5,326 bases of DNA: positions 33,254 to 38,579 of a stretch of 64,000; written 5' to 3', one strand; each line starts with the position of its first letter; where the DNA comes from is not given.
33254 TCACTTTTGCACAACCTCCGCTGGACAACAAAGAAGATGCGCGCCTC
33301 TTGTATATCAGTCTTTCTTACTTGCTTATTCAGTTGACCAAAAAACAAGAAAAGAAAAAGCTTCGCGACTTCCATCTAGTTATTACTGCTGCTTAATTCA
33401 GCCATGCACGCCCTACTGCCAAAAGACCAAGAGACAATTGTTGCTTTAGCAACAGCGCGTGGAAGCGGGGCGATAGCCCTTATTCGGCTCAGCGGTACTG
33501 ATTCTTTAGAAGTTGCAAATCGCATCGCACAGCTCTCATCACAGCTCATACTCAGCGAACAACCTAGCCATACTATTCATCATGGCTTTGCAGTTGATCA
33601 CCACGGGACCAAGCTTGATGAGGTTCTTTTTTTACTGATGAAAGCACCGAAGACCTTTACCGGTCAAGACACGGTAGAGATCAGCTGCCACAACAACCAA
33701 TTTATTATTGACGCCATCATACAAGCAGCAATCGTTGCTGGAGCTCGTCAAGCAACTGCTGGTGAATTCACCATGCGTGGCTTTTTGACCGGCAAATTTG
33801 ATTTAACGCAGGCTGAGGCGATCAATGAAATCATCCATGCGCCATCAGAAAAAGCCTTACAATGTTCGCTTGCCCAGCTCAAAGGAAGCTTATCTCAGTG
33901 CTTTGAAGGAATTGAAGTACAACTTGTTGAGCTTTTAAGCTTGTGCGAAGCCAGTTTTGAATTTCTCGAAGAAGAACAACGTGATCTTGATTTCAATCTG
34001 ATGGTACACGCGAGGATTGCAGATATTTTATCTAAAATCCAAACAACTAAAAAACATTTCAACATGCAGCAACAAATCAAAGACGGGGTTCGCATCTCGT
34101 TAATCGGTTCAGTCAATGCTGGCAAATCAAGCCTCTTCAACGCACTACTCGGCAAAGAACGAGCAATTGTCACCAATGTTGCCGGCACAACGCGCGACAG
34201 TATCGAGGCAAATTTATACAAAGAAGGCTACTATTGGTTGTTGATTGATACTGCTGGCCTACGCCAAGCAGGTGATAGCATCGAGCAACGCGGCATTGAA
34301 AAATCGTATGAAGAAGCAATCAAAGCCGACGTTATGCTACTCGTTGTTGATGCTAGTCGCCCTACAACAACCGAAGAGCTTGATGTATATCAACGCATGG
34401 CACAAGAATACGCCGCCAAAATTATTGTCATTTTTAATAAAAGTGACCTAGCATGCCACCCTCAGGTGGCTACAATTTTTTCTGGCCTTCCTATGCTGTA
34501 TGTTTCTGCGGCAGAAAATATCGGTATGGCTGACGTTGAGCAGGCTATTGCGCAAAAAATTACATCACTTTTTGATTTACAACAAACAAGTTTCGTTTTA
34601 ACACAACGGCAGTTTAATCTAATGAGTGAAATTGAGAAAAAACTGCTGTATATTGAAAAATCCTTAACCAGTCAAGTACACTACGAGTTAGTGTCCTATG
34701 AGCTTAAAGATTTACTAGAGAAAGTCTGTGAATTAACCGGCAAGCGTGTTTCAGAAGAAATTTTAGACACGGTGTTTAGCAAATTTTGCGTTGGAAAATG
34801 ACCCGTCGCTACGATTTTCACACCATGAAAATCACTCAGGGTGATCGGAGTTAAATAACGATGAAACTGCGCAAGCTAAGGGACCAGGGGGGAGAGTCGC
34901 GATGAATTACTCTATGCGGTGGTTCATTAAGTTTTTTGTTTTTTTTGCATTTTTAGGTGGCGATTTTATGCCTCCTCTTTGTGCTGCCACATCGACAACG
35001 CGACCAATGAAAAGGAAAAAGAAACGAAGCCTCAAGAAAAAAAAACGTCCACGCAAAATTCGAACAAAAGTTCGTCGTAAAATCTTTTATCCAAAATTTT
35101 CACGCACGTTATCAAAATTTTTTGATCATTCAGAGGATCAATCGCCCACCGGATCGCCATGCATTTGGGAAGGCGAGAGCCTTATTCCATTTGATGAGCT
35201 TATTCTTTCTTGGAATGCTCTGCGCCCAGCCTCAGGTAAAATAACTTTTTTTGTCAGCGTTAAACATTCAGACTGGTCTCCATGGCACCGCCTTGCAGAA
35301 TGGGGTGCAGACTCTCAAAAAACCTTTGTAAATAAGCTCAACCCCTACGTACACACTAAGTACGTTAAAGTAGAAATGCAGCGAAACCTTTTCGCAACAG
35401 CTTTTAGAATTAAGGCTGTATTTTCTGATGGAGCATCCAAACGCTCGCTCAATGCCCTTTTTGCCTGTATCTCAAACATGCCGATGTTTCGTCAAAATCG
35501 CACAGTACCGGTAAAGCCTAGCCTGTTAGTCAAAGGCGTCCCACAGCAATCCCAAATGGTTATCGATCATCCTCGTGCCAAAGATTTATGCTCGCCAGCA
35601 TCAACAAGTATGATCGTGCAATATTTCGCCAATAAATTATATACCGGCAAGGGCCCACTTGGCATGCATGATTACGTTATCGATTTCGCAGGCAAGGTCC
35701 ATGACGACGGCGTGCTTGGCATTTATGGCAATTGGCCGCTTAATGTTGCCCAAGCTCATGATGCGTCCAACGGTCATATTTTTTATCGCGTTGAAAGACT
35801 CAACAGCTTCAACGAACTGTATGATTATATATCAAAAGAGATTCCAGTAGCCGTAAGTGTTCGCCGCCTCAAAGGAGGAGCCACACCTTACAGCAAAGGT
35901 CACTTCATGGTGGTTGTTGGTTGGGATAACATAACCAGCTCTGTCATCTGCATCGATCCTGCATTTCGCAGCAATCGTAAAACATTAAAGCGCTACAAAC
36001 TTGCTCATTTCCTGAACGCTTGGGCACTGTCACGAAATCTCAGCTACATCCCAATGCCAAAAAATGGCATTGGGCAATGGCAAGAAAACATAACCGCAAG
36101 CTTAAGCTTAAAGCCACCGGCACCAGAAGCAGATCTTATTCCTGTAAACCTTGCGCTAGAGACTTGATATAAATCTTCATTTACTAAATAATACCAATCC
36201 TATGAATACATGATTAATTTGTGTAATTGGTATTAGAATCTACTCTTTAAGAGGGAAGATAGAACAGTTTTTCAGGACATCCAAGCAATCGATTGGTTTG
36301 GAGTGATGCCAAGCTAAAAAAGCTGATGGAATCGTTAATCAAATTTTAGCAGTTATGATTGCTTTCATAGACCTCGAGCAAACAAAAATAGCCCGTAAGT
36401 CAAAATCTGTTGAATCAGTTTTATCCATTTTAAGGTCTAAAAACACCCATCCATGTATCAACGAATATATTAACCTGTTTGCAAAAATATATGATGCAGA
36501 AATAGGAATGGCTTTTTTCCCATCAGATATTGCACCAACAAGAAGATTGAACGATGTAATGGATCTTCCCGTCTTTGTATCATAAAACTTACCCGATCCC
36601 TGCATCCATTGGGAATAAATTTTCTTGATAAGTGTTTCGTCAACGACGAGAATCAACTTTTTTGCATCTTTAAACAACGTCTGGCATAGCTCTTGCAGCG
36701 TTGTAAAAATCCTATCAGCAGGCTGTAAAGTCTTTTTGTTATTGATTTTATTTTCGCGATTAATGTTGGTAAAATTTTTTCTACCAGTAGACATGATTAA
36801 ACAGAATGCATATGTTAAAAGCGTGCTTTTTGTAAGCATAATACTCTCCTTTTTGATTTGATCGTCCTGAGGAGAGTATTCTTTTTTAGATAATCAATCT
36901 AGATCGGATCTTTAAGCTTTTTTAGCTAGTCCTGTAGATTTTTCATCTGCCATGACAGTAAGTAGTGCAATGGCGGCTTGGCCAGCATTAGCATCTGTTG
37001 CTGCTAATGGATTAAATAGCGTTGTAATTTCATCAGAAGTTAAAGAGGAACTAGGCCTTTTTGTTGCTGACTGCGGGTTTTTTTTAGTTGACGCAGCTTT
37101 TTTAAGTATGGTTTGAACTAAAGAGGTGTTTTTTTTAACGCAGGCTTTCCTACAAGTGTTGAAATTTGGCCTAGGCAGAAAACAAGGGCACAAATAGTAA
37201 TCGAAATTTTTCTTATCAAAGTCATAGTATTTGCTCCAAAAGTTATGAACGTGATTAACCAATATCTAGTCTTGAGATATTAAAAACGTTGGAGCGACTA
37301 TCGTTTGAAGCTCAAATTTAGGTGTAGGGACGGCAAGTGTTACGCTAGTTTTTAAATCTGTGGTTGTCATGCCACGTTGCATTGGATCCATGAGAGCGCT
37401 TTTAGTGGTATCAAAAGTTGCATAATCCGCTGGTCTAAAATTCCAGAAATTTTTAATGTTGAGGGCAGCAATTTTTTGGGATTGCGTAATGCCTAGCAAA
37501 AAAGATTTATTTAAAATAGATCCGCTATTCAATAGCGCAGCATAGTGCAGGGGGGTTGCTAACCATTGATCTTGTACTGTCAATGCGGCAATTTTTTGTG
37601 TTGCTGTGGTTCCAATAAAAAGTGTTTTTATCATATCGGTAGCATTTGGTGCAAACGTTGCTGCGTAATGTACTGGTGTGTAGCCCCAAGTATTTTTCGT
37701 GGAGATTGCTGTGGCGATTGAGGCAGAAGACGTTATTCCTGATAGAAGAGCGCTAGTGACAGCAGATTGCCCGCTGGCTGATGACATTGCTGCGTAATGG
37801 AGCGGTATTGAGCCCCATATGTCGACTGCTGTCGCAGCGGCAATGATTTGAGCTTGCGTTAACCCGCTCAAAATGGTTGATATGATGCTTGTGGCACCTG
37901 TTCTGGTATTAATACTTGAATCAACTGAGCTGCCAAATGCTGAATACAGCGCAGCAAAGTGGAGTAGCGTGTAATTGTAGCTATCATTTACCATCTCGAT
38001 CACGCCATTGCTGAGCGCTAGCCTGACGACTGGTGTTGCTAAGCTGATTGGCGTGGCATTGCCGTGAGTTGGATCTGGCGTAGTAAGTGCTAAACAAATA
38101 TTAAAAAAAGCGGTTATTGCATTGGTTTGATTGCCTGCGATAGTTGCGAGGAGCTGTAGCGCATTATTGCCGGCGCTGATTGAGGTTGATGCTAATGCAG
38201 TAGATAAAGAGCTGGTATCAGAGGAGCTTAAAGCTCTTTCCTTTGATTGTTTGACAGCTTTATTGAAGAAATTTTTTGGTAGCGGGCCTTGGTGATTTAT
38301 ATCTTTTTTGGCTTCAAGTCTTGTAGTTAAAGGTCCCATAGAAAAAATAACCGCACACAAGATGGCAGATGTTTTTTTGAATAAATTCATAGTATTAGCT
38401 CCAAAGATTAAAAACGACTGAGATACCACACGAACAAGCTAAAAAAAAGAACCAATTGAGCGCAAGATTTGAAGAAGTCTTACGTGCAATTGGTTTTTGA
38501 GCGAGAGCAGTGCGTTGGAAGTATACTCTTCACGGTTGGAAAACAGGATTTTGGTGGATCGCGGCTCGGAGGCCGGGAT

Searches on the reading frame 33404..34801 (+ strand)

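Call 52: search_protein_families(library=pfam, proteins=[window:33404-34801:+], max_evalue=0.0001)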
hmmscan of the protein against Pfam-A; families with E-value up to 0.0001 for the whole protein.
window:33404-34801:+ (465 aa): 9 families
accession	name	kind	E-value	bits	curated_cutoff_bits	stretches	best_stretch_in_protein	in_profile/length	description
PF12631.12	MnmE_helical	-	1.2e-38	133.8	40.1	1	134-462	1-211/211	MnmE helical domain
PF10396.14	TrmE_N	-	1e-34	119.7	29.8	1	11-131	1-117/117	GTP-binding protein TrmE N-terminus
PF01926.29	MMR_HSR1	-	3.5e-26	92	21.9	1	230-346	1-113/113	50S ribosome-binding GTPase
PF02421.24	FeoB_N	-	7.7e-12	45.4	27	1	230-353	2-121/156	Ferrous iron transport protein B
PF03193.22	RsgA_GTPase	-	2.7e-10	40.8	30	0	211-289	90-171/174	RsgA GTPase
PF00350.29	Dynamin_N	-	2e-08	34.9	27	0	231-265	1-34/168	Dynamin family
PF00009.33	GTP_EFTU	-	1.2e-06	28.7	26.5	0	229-352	4-136/188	Elongation factor Tu GTP binding domain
PF04548.22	AIG1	-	4.3e-06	26.6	27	1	230-347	2-126/212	AIG1 family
PF02492.25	cobW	-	1.2e-05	25.4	20.7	0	278-353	86-159/180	CobW/HypB/UreG, nucleotide-binding domain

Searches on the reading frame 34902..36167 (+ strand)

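Call 52: search_protein_families(library=pfam, proteins=[window:34902-36167:+], max_evalue=0.0001)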
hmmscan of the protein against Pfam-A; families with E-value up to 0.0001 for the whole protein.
window:34902-36167:+ (421 aa): 1 family
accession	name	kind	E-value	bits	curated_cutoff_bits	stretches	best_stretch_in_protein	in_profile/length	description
PF13529.12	Peptidase_C39_2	-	1.6e-13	51.8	24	1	212-354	2-143/143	Peptidase_C39 like family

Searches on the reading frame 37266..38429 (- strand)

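Call 3: search_protein_families(library=pfam, proteins=[window:37266-38429:-], max_evalue=1)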
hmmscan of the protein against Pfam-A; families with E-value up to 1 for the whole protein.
window:37266-38429:- (387 aa): 5 families
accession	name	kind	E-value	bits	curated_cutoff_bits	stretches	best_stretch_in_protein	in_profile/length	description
PF12796.13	Ank_2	-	4.7e-10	40.3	27.3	2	198-271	21-80/90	Ankyrin repeats (3 copies)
PF13637.12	Ank_4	-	3e-08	34.2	22.7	2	210-270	1-49/50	Ankyrin repeats (many copies)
PF00023.36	Ank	-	3.5e-08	33.7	21.1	0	249-270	2-21/33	Ankyrin repeat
PF13857.12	Ank_5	-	1.4e-06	28.9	27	0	244-270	11-36/56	Ankyrin repeats (many copies)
PF13606.12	Ank_3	-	1.6e-05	25.3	22.3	0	292-304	4-16/30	Ankyrin repeat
